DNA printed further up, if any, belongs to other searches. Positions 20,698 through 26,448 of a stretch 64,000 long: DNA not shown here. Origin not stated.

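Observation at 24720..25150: Possible Pol-beta nucleotidyltransferase core buried at residues ~1290-1430 of the 1816-aa protein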

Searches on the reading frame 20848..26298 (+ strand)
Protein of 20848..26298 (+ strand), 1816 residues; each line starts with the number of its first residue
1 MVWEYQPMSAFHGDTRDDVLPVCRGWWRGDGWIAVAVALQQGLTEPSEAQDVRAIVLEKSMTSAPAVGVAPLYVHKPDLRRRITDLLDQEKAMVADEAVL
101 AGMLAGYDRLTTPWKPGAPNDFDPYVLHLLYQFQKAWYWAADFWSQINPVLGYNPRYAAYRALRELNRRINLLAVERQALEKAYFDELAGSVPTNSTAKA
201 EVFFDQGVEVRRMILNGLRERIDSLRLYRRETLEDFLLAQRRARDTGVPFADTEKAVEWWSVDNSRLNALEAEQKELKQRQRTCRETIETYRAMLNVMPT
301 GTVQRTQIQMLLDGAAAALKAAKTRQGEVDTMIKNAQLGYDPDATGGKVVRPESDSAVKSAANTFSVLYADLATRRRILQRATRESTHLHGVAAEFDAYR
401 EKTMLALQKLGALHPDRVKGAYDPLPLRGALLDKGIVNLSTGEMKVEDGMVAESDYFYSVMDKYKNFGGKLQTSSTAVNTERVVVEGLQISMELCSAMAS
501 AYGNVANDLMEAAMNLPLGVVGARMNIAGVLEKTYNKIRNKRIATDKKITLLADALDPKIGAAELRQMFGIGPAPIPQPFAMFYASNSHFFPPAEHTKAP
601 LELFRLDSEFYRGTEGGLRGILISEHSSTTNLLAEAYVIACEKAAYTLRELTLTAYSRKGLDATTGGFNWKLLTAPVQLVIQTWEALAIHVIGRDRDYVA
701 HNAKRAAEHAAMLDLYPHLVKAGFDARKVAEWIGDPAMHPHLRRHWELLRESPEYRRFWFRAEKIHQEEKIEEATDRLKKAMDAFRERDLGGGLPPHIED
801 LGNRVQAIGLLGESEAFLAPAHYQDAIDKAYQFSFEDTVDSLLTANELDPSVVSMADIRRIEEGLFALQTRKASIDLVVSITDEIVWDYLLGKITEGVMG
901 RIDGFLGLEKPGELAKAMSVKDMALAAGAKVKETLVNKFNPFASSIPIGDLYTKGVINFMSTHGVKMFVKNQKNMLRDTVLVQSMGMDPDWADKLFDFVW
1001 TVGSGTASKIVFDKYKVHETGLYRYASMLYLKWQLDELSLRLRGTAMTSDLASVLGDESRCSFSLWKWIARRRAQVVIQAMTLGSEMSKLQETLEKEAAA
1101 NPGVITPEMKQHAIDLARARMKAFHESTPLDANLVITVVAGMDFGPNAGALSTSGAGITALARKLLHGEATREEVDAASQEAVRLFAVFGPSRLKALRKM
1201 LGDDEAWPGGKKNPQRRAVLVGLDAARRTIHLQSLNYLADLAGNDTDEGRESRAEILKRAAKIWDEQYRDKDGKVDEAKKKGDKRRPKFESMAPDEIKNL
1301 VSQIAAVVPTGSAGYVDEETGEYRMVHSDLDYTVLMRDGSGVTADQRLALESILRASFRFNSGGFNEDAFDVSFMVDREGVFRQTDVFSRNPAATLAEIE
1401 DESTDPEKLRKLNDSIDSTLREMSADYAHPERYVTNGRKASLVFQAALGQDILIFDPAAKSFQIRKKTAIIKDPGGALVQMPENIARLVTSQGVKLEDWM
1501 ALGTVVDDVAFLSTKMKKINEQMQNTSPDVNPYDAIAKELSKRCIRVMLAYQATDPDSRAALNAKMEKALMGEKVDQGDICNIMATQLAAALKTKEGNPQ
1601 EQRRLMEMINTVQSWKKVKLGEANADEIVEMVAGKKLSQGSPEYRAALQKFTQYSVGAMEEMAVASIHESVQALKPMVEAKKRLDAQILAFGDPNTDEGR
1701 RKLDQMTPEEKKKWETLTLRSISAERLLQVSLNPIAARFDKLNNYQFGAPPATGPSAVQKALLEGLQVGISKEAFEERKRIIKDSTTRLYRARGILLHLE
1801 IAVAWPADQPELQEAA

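Call 5: search_protein_families(library=pfam, proteins=[window:20848-26298:+], max_evalue=0.01)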
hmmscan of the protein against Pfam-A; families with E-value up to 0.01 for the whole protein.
window:20848-26298:+ (1816 aa): 0 families

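Call 7: search_protein_families(library=ncbifam, proteins=[window:20848-26298:+], max_evalue=1)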
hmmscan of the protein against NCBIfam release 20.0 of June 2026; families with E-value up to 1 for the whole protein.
window:20848-26298:+ (1816 aa): 0 families

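Call 8: search_solved_structures(query=window:20848-26298:+, max_evalue=10)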
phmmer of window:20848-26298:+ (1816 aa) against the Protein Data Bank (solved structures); distinct sequences matched with E-value up to 10: 1.
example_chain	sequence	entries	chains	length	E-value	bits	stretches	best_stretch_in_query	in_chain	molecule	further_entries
9lgi_A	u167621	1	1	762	1.4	9.3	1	232-308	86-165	HNH nuclease domain-containing protein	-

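Call 9: find_homologous_proteins(query=window:20848-26295:+)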
Query window:20848-26295:+ (1816 aa): 1 proteins with E <= 0.001 among 8000 candidates.
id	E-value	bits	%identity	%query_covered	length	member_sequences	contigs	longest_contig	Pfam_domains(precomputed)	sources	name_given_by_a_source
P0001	0.0e+0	3994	100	98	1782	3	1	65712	-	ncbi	ncbi:MAG: hypothetical protein U1G05_06705 [Kiritimatiellia bacterium]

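Call 14: search_protein_families(library=padloc, proteins=[window:20848-26298:+], max_evalue=0.1)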
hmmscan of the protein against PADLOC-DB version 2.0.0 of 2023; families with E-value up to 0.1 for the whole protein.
window:20848-26298:+ (1816 aa): 0 families

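Call 15: find_encoding_contigs(protein=P0001, flank=10000, max_places=4)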
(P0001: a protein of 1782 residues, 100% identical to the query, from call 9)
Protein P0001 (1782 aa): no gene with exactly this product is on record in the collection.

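Call 22: search_protein_families(library=phrogs, proteins=[window:20848-26298:+], max_evalue=0.1)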
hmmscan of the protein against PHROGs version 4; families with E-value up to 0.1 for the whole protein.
window:20848-26298:+ (1816 aa): 0 families

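Call 81: search_solved_structures(query=A4, max_evalue=1)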
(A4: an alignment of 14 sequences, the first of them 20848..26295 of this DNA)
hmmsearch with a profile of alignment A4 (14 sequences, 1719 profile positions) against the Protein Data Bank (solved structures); distinct sequences matched with E-value up to 1: 9.
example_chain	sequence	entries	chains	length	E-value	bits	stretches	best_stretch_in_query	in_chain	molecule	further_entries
4lin_A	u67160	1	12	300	0.013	16.1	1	234-340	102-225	Tail needle protein gp26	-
4xa3_A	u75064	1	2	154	0.019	15.5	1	247-344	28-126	Gp7-MYH7(1361-1425)-Eb1 chimera protein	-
2d3e_A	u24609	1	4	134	0.12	12.9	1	205-331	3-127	General control protein GCN4 and Tropomyosin 1 alpha chain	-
2efr_A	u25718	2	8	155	0.17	12.4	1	205-336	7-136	General control protein GCN4 and Tropomyosin 1 alpha chain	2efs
8qox_B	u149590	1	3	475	0.25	11.8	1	238-342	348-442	Conserved membrane protein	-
5apz_A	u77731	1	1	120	0.3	11.6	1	239-333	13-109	GENERAL CONTROL PROTEIN GCN4, NOR1 TCAR0761, GENERAL CONTROL PROTEIN GCN4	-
2wpr_A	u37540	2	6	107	0.53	10.7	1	249-331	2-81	TRIMERIC AUTOTRANSPORTER ADHESIN FRAGMENT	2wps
6fia_A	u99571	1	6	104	0.56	10.6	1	243-333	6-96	LINE-1 retrotransposable element ORF1 protein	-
2xzr_A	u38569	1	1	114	0.97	9.9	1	249-332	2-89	IMMUNOGLOBULIN-BINDING PROTEIN EIBD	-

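Call 82: search_protein_families(library=pfam, alignment_id=A4, max_evalue=0.1)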
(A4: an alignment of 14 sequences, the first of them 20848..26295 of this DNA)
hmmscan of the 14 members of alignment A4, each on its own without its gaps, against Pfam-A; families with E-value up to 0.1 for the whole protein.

A. member 1, window:20848-26295:+ (1816 aa): 1 family
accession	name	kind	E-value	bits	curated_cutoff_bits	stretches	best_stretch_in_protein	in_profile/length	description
PF23786.1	Baseplate_wedge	-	0.082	12.8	27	0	258-381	57-180/284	Phage baseplate wedge subunit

B. families by the number of members that match (of 14 scanned): 8 families
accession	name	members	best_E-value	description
PF06785.16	UPF0242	1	0.0053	Uncharacterised protein family (UPF0242) N-terminus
PF10620.15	MdcG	1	0.023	Phosphoribosyl-dephospho-CoA transferase MdcG C-terminal domain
PF03255.19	ACCA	1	0.036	Acetyl co-enzyme A carboxylase carboxyltransferase-like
PF16259.10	DUF4913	1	0.055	Domain of unknown function (DUF4913)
PF17526.7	DUF5448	1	0.056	Family of unknown function (DUF5448)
PF23786.1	Baseplate_wedge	1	0.082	Phage baseplate wedge subunit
PF18284.7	DNA_meth_N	1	0.093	DNA methylase N-terminal domain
PF05309.16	TraE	1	0.099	TraE protein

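Call 83: list_cluster_members(proteins=[P0001, P0012, P0014, P0003, P0005, P0008, P0002])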
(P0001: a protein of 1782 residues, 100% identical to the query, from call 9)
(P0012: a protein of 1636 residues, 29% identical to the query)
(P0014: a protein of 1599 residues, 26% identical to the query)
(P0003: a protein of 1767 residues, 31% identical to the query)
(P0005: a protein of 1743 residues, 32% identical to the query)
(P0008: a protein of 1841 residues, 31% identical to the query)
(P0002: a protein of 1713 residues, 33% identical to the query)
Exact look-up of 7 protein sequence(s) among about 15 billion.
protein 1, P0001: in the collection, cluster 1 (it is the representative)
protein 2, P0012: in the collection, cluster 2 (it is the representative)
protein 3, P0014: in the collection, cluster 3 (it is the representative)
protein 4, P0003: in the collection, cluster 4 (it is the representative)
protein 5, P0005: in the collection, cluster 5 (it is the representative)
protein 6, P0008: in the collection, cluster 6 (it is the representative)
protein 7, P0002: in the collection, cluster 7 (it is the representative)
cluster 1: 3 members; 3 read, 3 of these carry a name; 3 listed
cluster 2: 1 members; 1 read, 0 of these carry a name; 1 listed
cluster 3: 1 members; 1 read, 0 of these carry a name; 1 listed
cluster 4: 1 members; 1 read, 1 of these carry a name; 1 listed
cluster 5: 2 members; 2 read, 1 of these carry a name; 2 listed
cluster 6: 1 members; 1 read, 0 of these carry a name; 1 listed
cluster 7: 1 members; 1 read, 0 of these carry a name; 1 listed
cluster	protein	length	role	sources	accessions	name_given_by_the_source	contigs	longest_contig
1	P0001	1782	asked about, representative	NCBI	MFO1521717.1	MAG: hypothetical protein U1G05_06705 [Kiritimatiellia bacterium]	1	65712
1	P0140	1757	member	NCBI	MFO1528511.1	MAG: hypothetical protein U1F77_01975 [Kiritimatiellia bacterium]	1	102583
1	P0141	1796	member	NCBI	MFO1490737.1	MAG: hypothetical protein U1F87_07475 [Kiritimatiellia bacterium]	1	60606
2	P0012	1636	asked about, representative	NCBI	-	-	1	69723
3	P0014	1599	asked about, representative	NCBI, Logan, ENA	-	-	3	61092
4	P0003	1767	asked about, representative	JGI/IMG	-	hypothetical protein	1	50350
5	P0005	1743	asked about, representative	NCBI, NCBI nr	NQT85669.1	hypothetical protein HQ560_02830, partial [bacterium] | hypothetical protein [bacterium]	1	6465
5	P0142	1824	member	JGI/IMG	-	-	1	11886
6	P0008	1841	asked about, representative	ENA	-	-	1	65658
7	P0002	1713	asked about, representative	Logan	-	-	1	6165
